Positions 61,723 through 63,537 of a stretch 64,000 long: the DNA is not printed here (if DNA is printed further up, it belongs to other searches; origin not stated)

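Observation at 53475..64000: Lux-like but non-lux system: duplicated LuxC and LuxE homologs next to a luciferase-family oxidoreductase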

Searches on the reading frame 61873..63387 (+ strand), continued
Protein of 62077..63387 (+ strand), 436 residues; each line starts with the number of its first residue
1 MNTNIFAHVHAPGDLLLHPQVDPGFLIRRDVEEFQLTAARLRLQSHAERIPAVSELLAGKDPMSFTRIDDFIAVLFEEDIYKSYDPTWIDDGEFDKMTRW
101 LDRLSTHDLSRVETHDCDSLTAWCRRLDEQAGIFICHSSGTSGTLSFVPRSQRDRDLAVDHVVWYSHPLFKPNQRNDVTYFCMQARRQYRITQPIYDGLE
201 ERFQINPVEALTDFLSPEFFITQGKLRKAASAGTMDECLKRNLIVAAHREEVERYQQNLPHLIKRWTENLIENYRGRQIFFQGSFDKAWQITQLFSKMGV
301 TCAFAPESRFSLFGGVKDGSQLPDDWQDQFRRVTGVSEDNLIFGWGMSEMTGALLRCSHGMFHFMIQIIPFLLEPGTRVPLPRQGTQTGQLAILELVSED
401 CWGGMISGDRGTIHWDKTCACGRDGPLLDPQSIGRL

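Call 39: find_encoding_contigs(protein=P0055, flank=8000, max_places=1)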
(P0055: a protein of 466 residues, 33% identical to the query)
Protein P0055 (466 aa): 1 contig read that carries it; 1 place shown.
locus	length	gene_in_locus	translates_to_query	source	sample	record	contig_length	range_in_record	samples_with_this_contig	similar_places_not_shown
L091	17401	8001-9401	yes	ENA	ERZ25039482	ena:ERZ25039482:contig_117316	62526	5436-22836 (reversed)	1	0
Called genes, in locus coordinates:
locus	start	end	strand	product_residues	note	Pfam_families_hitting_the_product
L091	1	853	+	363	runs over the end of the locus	PF03601:Cons_hypoth698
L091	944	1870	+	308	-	PF00126:HTH_1, PF03466:LysR_substrate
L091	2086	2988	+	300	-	PF00106:adh_short, PF08659:KR, PF13561:adh_short_C2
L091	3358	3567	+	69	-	-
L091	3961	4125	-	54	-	-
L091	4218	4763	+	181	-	PF04909:Amidohydro_2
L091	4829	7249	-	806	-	PF03706:LPG_synthase_TM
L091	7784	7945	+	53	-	-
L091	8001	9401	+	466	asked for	-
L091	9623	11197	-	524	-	-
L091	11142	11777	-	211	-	PF00440:TetR_N, PF17925:TetR_C_20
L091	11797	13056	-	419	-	PF00067:p450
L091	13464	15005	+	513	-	PF01425:Amidase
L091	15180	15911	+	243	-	-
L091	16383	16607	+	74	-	PF13783:DUF4177 (weak)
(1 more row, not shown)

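Call 40: find_encoding_contigs(protein=P0014, flank=10000, max_places=1)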
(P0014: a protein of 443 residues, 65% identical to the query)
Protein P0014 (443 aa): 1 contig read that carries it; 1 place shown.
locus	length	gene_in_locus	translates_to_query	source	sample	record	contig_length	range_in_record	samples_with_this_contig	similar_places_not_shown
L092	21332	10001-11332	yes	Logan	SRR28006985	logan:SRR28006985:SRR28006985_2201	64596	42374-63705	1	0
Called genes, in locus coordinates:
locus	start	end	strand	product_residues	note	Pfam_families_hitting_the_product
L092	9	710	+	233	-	PF06314:ADC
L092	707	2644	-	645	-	PF01757:Acyl_transf_3, PF19040:SGNH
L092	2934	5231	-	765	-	PF07715:Plug, PF00593:TonB_dep_Rec_b-barrel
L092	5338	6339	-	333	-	PF00795:CN_hydrolase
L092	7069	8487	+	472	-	-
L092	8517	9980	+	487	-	PF05893:LuxC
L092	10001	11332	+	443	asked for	-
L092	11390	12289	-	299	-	PF09339:HTH_IclR (weak), PF01614:IclR_C (weak)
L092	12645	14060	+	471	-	-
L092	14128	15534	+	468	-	PF05893:LuxC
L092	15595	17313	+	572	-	PF02776:TPP_enzyme_N, PF00205:TPP_enzyme_M, PF02775:TPP_enzyme_C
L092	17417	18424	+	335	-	PF00389:2-Hacid_dh, PF02826:2-Hacid_dh_C, PF03446:NAD_binding_2 (weak)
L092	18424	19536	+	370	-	-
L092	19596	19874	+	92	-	PF24696:UGSC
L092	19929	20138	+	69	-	PF24696:UGSC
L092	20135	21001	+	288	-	PF04909:Amidohydro_2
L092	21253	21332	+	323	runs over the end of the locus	?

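Call 45: predict_structure(alignment_id=A1)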
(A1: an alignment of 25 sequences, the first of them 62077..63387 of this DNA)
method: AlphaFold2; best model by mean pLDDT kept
length: 436 residues; sequences in the alignment: 25
mean_pLDDT: 92.8   pTM: 0.90
mean pLDDT of the five models: 92.8, 91.4, 90.8, 90.1, 89.4
residues with pLDDT >= 90: 370; 70-90: 56; 50-70: 9; < 50: 1
segments of 3 or more residues with pLDDT < 50: none
pLDDT, mean of each block of 10 residues (from residue 1): 82 78 78 96 97 97 97 96 94 97 96 97 98 91 92 93 88 89 93 95 94 95 94 94 93 95 93 95 91 94 96 80 92 95 91 90 94 97 97 94 95 95 91 92
secondary structure, 60 per line:
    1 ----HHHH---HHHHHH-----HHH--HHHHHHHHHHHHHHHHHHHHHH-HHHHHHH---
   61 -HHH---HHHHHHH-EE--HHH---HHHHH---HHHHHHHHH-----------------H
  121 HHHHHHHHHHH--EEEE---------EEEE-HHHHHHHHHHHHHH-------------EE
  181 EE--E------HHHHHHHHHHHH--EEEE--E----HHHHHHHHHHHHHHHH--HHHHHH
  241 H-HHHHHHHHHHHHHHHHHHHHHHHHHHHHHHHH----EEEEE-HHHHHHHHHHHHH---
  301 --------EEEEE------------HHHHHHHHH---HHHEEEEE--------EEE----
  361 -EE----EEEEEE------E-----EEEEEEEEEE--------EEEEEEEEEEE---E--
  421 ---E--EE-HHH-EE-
elements in order: H5-8 H12-17 H28-49 H51-57 H68-74 H86-90 H94-102 H120-131 E134-137 E147-150 H152-165 E179-182 H192-203 E206-209 H217-232 H235-241 H243-274 E279-283 H285-297 E309-313 H326-334 E341-345 E354-356 E368-373 E386-395 E404-414

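Call 51: fold_search(model_id=the predicted structure, library=pdb)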
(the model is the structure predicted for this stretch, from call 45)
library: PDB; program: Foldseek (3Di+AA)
matches with E <= 10: 644; with E <= 0.001: 74
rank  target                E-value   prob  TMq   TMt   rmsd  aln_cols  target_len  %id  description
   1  9s45_D                2.8e-12  1.00  0.49  0.53   9.2       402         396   14  ClxA from Clostridium cavendishii in complex with 3-amino,4-hydroxybenzoic acid and its adenylate (released 2026-03-18)
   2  4r1m_C                4.6e-12  1.00  0.53  0.54   8.4       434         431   16  Crystal structure of a Putative Acyl-CoA ligase (BT_0428) from Bacteroides thetaiotaomicron VPI-5482 at 2.48 A resolut (released 2014-08-27)
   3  9s45_C                5.1e-12  1.00  0.49  0.53   9.2       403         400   13  ClxA from Clostridium cavendishii in complex with 3-amino,4-hydroxybenzoic acid and its adenylate (released 2026-03-18)
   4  9s3l_A                5.4e-12  1.00  0.48  0.52   9.2       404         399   13  ClxA from Clostridium cavendishii (apo) (released 2025-11-19)
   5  2y27_A                6.1e-12  1.00  0.52  0.54   8.7       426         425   13  crystal structure of PaaK1 in complex with ATP from Burkholderia cenocepacia (released 2011-05-04)
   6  4r1m_A                6.8e-12  1.00  0.52  0.52   9.6       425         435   16  Crystal structure of a Putative Acyl-CoA ligase (BT_0428) from Bacteroides thetaiotaomicron VPI-5482 at 2.48 A resolut (released 2014-08-27)
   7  2y27_B                8.1e-12  1.00  0.55  0.56   6.3       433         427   14  crystal structure of PaaK1 in complex with ATP from Burkholderia cenocepacia (released 2011-05-04)
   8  4r1m_D                9.1e-12  1.00  0.54  0.55   9.2       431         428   16  Crystal structure of a Putative Acyl-CoA ligase (BT_0428) from Bacteroides thetaiotaomicron VPI-5482 at 2.48 A resolut (released 2014-08-27)
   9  9s3l_B                9.6e-12  1.00  0.47  0.51   9.3       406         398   13  ClxA from Clostridium cavendishii (apo) (released 2025-11-19)
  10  4rvn_D                1.6e-11  1.00  0.54  0.55   8.2       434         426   16  Crystal structure of a Putative Acyl-CoA ligase (BT_0428) from Bacteroides thetaiotaomicron VPI-5482 at 2.20 A resolut (released 2015-01-21)
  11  4r1l_C                1.7e-11  1.00  0.52  0.53   8.7       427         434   16  Crystal structure of a Putative Acyl-CoA ligase (BT_0428) from Bacteroides thetaiotaomicron VPI-5482 at 2.42 A resolut (released 2014-08-27)
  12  4rvo_D                1.9e-11  1.00  0.54  0.54   8.2       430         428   16  Crystal structure of a Putative Acyl-CoA ligase (BT_0428) from Bacteroides thetaiotaomicron VPI-5482 at 2.41 A resolut (released 2014-12-31)
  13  4r1l_A                2.1e-11  1.00  0.53  0.53   8.4       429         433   16  Crystal structure of a Putative Acyl-CoA ligase (BT_0428) from Bacteroides thetaiotaomicron VPI-5482 at 2.42 A resolut (released 2014-08-27)
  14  4r1m_B                2.4e-11  1.00  0.53  0.54   9.3       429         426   16  Crystal structure of a Putative Acyl-CoA ligase (BT_0428) from Bacteroides thetaiotaomicron VPI-5482 at 2.48 A resolut (released 2014-08-27)
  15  4rvn_B                2.5e-11  1.00  0.54  0.55   8.2       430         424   16  Crystal structure of a Putative Acyl-CoA ligase (BT_0428) from Bacteroides thetaiotaomicron VPI-5482 at 2.20 A resolut (released 2015-01-21)
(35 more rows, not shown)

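Call 56: search_protein_families(library=ncbifam, proteins=[L002:11318-12247:-, L002:14866-16980:+, L002:17048-19429:-, L002:19467-20240:-, L002:12382-14628:-], max_evalue=0.00001)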
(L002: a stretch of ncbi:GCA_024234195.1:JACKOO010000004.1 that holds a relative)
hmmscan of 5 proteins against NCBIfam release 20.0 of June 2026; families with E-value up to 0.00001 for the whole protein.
L002:11318-12247:- (309 aa): 26 families (the best 25 are shown)
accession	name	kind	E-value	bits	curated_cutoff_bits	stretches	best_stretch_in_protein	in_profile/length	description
TIGR03619.1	F420_Rv2161c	subfamily_domain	6.3e-55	186.4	166.9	1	27-282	2-245/247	TIGR03619 family F420-dependent LLM class oxidoreductase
TIGR03560.1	F420_Rv1855c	subfamily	1.2e-28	100.5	231.4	1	17-223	7-214/227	TIGR03560 family F420-dependent LLM class oxidoreductase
TIGR03571.1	lucif_BA3436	subfamily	1.2e-28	100.3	303.9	1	17-297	25-297/304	TIGR03571 family LLM class oxidoreductase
TIGR03565.1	alk_sulf_monoox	equivalog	5e-20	71.8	518.2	1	14-262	18-247/346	FMNH2-dependent alkanesulfonate monooxygenase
NF001939.1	PRK00719.1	subfamily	8.2e-19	67.6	510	1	19-261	23-246/373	alkanesulfonate monooxygenase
TIGR04021.1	LLM_DMSO2_sfnG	equivalog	2.9e-18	66.4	382.95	1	61-227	61-227/350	dimethylsulfone monooxygenase SfnG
TIGR03621.1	F420_MSMEG_2516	subfamily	6.8e-18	64.8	213.15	1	17-195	8-168/295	TIGR03621 family F420-dependent LLM class oxidoreductase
TIGR03854.1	F420_MSMEG_3544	hypoth_equivalog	4.9e-16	58.9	295.6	1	61-207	41-185/290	TIGR03854 family LLM class F420-dependent oxidoreductase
TIGR04020.1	seco_metab_LLM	subfamily_domain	1.2e-13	51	244.45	1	47-199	37-187/341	MupA/Atu3671 family FMN-dependent luciferase-like monooxygenase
TIGR03555.1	F420_mer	equivalog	4.8e-13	49.2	348.7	1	62-202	39-175/325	5,10-methylenetetrahydromethanopterin reductase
TIGR03559.1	F420_Rv3520c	subfamily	3.5e-12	46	335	1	61-202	38-188/325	LLM class F420-dependent oxidoreductase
TIGR03564.1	F420_MSMEG_4879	subfamily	3.9e-12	46.4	234.25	1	61-214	24-174/265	TIGR03564 family F420-dependent LLM class oxidoreductase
NF002619.0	PRK02271.1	equivalog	4.9e-12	45.8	276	1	62-217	41-191/329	5,10-methylenetetrahydromethanopterin reductase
TIGR03858.1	LLM_2I7G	subfamily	8.9e-12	44.6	462.25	1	21-197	24-191/337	Atu2307/SP_0267 family LLM class monooxygenase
TIGR04465.1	ArgArg_F420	equivalog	1.8e-11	43.7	470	1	21-204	58-236/364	F420-dependent hydroxymycolic acid dehydrogenase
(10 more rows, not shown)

L002:14866-16980:+ (704 aa): 7 families
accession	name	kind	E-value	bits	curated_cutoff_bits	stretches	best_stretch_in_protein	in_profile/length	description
TIGR03075.1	PQQ_enz_alc_DH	subfamily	3.4e-154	514.3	480.05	1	41-563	15-530/530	PQQ-dependent dehydrogenase, methanol/ethanol family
TIGR04528.1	acido_non_PQQ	subfamily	3.2e-99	332.9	650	1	46-558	5-483/493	acido-empty-quinoprotein group A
TIGR03074.1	PQQ_membr_DH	subfamily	2.5e-57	194.3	832.65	2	39-373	149-503/783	membrane-bound PQQ-dependent dehydrogenase, glucose/quinate/shikimate family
TIGR03300.1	assembly_YfgL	equivalog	8.8e-20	70.7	285.2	1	59-226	28-172/377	outer membrane protein assembly factor BamB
NF008351.0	PRK11138.1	equivalog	1.9e-19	69.4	423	1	89-225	63-186/394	outer membrane protein assembly factor BamB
NF053615.1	SerThrKinAfsKStmc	equivalog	3.3e-09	36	1300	1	86-227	565-692/809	protein serine/threonine kinase AfsK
TIGR04494.1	c550_PedF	equivalog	2e-08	34.2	122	1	610-647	43-81/133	cytochrome c-550 PedF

L002:17048-19429:- (793 aa): 5 families
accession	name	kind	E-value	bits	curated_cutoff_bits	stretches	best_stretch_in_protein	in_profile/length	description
TIGR03074.1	PQQ_membr_DH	subfamily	2.6e-298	991.2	832.65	1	28-782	2-782/783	membrane-bound PQQ-dependent dehydrogenase, glucose/quinate/shikimate family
TIGR03075.1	PQQ_enz_alc_DH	subfamily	3.4e-67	227.3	480.05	2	164-502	18-337/530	PQQ-dependent dehydrogenase, methanol/ethanol family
TIGR04528.1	acido_non_PQQ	subfamily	3.8e-62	210.7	650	2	165-503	4-309/493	acido-empty-quinoprotein group A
TIGR03300.1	assembly_YfgL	equivalog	2.8e-13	49.3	285.2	0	209-304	49-126/377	outer membrane protein assembly factor BamB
NF008351.0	PRK11138.1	equivalog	3.1e-10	39.1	423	0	220-315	64-152/394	outer membrane protein assembly factor BamB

L002:19467-20240:- (257 aa): 222 families (the best 25 are shown)
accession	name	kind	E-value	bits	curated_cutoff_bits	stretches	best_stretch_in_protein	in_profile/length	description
NF052558.1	MBtsdlDhBudC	equivalog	1.8e-63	214.5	270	1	4-249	2-245/250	meso-2,3-butanediol dehydrogenase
NF005559.1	PRK07231.1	subfamily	1.7e-62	211.1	215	1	2-246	1-248/249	glucose 1-dehydrogenase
NF004791.0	PRK06138.1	equivalog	3.9e-62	209.8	312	1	1-247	1-251/252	SDR family oxidoreductase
NF004198.0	PRK05653.1-3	equivalog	9.4e-60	202.1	296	1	3-245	5-246/248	3-oxoacyl-ACP reductase FabG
NF009466.0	PRK12826.1-2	subfamily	1.6e-53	181.7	222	1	4-246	2-245/248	3-oxoacyl-ACP reductase FabG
NF005681.0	PRK07478.1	subfamily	5.9e-53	179.8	267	1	1-248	2-252/254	SDR family oxidoreductase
NF004818.0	PRK06172.1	equivalog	9.3e-53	179.1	336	1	1-247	3-252/253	SDR family oxidoreductase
TIGR01830.1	3oxo_ACP_reduc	equivalog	4.2e-52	177.2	297.75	1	8-245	1-238/239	3-oxoacyl-[acyl-carrier-protein] reductase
NF004197.0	PRK05653.1-1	equivalog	3e-51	174.5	332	1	2-246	4-247/249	3-oxoacyl-ACP reductase FabG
NF005880.0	PRK07831.1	equivalog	7.4e-51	173.2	336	1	3-241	16-258/263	SDR family oxidoreductase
NF053702.1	TrHdxCHCADhChcB1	equivalog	5e-49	166.9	400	1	2-247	1-242/250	trans-4-hydroxycyclohexanecarboxylate dehydrogenase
NF053701.1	CsHdxCHCADhChcB2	equivalog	6.7e-49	166.6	350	1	3-247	1-244/245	cis-4-hydroxycyclohexanecarboxylate dehydrogenase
NF005474.0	PRK07074.1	equivalog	1.4e-48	165.8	361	1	5-253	3-250/259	SDR family oxidoreductase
NF005469.0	PRK07063.1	equivalog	5.2e-48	163.8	306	1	2-247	4-256/260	SDR family oxidoreductase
NF009093.0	PRK12429.1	subfamily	1.1e-47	162.5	258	1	1-190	1-191/259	3-hydroxybutyrate dehydrogenase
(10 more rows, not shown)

L002:12382-14628:- (748 aa): 20 families
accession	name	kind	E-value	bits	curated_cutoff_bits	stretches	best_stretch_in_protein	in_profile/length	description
TIGR01783.1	TonB-siderophor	subfamily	6.5e-39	134.1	223.5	1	64-748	6-649/649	TonB-dependent siderophore receptor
TIGR01785.1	TonB-hemin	subfamily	3.2e-33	115.1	316.85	1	43-748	1-677/677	TonB-dependent heme/hemoglobin receptor family protein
TIGR01786.1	TonB-hemlactrns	subfamily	1.3e-22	80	323.75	2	331-748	354-719/719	TonB-dependent hemoglobin/transferrin/lactoferrin family receptor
TIGR04056.1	OMP_RagA_SusC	subfamily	7.2e-19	67.6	368.25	2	42-176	77-209/981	SusC/RagA family TonB-linked outer membrane protein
NF041535.1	TonB_rec_PqqU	equivalog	9.5e-19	67.1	1200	2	430-746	378-673/676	TonB-dependent receptor PqqU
NF053590.1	TonB_dep_TOL0244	equivalog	1.3e-16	60.3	645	1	475-607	373-497/604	TOL_0244 family TonB-dependent receptor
TIGR01779.1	TonB-B12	equivalog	2.8e-15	55.9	599.7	1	23-212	8-194/614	TonB-dependent vitamin B12 receptor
NF050067.1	TonBEntbctnRecCfrA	equivalog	4e-15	55.2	1200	1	31-174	14-161/698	TonB-dependent ferric enterobactin receptor CfrA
NF010010.0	PRK13483.1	equivalog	4.7e-14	51.3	927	1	19-182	8-173/660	ligand-gated channel protein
NF007926.1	PRK10641.1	equivalog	6.4e-14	51.4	836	1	17-226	4-207/617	TonB-dependent vitamin B12 receptor BtuB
NF010038.0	PRK13513.1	equivalog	7.4e-14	51.2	942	1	15-174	5-168/659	ligand-gated channel protein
NF010011.0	PRK13484.1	equivalog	5.6e-11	41.4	1197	1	25-184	14-172/682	IreA family TonB-dependent siderophore receptor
NF007465.0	PRK10044.1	equivalog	1e-10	40.5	803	0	47-187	66-202/726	ferrichrome porin FhuA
NF010012.0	PRK13486.1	equivalog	1.5e-10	40.1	924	1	30-176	14-162/696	TonB-dependent receptor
NF049947.1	TonB_dep_PCPU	exception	1.7e-09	36.4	800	1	426-612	389-581/685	TonB-dependent receptor, PCPU motif-type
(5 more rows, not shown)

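Call 59: search_protein_families(library=pfam, proteins=[L062:14325-15350:-, L047:8095-9426:-, L016:9777-11063:+, L077:13386-14303:+, L039:9192-9848:-, L047:4994-5818:+, L063:12735-13736:+, L033:8101-9114:+, L044:5597-6775:+, L080:8998-9870:+], max_evalue=0.0001)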
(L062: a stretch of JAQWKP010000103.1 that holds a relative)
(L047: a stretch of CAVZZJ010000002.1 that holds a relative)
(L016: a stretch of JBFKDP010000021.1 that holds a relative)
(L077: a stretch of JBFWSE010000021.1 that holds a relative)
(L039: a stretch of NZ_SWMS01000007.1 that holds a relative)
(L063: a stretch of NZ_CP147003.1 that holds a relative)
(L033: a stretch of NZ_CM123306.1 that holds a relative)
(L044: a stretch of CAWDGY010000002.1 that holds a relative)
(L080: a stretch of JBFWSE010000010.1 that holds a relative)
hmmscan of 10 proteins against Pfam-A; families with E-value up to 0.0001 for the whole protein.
L062:14325-15350:- (341 aa): 1 family
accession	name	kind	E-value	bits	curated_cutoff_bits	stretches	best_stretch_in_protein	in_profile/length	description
PF02668.22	TauD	-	3.6e-62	211.1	27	1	68-325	4-266/267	Taurine catabolism dioxygenase TauD, TfdA family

L047:8095-9426:- (443 aa): 1 family
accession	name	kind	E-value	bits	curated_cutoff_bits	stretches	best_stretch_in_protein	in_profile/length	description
PF00248.27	Aldo_ket_red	-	2.7e-70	237.2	24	1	119-412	2-289/291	Aldo/keto reductase family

L016:9777-11063:+ (428 aa): 1 family
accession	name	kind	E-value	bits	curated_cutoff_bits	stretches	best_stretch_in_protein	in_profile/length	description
PF00067.27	p450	-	9.6e-29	100.9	22.8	1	90-394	75-431/462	Cytochrome P450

L077:13386-14303:+ (305 aa): 1 family
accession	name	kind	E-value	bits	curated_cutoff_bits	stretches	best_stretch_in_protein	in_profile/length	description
PF00296.26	Bac_luciferase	-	2.3e-43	149.2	27.9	1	28-221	24-208/314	Luciferase-like monooxygenase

L039:9192-9848:- (218 aa): 3 families
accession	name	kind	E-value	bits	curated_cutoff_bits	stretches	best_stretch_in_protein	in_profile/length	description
PF14246.11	TetR_C_7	-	6.2e-21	75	22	1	96-207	1-114/119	AefR-like transcriptional repressor, C-terminal domain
PF00440.29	TetR_N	-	1e-14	54.5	24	1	26-72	1-47/47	Bacterial regulatory proteins, tetR family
PF16859.10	TetR_C_11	-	2.5e-05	25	32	1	93-177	6-91/113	Tetracyclin repressor-like, C-terminal domain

L047:4994-5818:+ (274 aa): 2 families
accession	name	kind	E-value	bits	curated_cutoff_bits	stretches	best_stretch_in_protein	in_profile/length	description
PF00378.25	ECH_1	-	1.1e-65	221.9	27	1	23-271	3-249/251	Enoyl-CoA hydratase/isomerase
PF16113.10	ECH_2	-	5.2e-29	102.2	27.2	1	28-200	3-178/335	Enoyl-CoA hydratase/isomerase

L063:12735-13736:+ (333 aa): 2 families
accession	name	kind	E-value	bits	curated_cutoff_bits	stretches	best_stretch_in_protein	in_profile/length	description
PF03466.25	LysR_substrate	-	8.6e-29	100.9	28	1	111-315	2-206/209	LysR substrate binding domain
PF00126.33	HTH_1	-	3.2e-22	78.7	26.6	1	29-86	3-60/60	Bacterial regulatory helix-turn-helix protein, lysR family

L033:8101-9114:+ (337 aa): 1 family
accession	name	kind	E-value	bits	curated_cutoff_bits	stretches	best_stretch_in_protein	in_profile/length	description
PF12146.15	Hydrolase_4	-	1.9e-11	44.2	27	1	67-306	24-233/239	Serine aminopeptidase, S33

L044:5597-6775:+ (392 aa): 1 family
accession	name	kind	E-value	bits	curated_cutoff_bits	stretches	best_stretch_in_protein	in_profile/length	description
PF06742.16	DUF1214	-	1.8e-07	32.1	25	0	121-174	58-108/112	Protein of unknown function (DUF1214)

L080:8998-9870:+ (290 aa): 3 families
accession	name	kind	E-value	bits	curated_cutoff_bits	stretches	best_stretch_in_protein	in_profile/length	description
PF07859.19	Abhydrolase_3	-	3.9e-52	177.5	25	1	63-262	1-208/210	alpha/beta hydrolase fold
PF20434.5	BD-FAE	-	6.7e-07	29.5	26.8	1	63-148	16-109/215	BD-FAE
PF12146.15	Hydrolase_4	-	6.5e-06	26.1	27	1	113-172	61-116/239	Serine aminopeptidase, S33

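Call 81: search_protein_families(library=pfam, proteins=[L092:18424-19536:+, L088:11375-12460:+], max_evalue=0.001)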
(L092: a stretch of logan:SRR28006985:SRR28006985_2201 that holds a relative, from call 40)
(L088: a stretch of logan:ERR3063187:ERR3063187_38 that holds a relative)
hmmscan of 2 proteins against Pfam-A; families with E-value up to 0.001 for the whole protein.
L092:18424-19536:+ (370 aa): 0 families

L088:11375-12460:+ (361 aa): 1 family
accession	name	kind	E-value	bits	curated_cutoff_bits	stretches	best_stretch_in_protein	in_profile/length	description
PF06742.16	DUF1214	-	1.6e-11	45.2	25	1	269-343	24-106/112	Protein of unknown function (DUF1214)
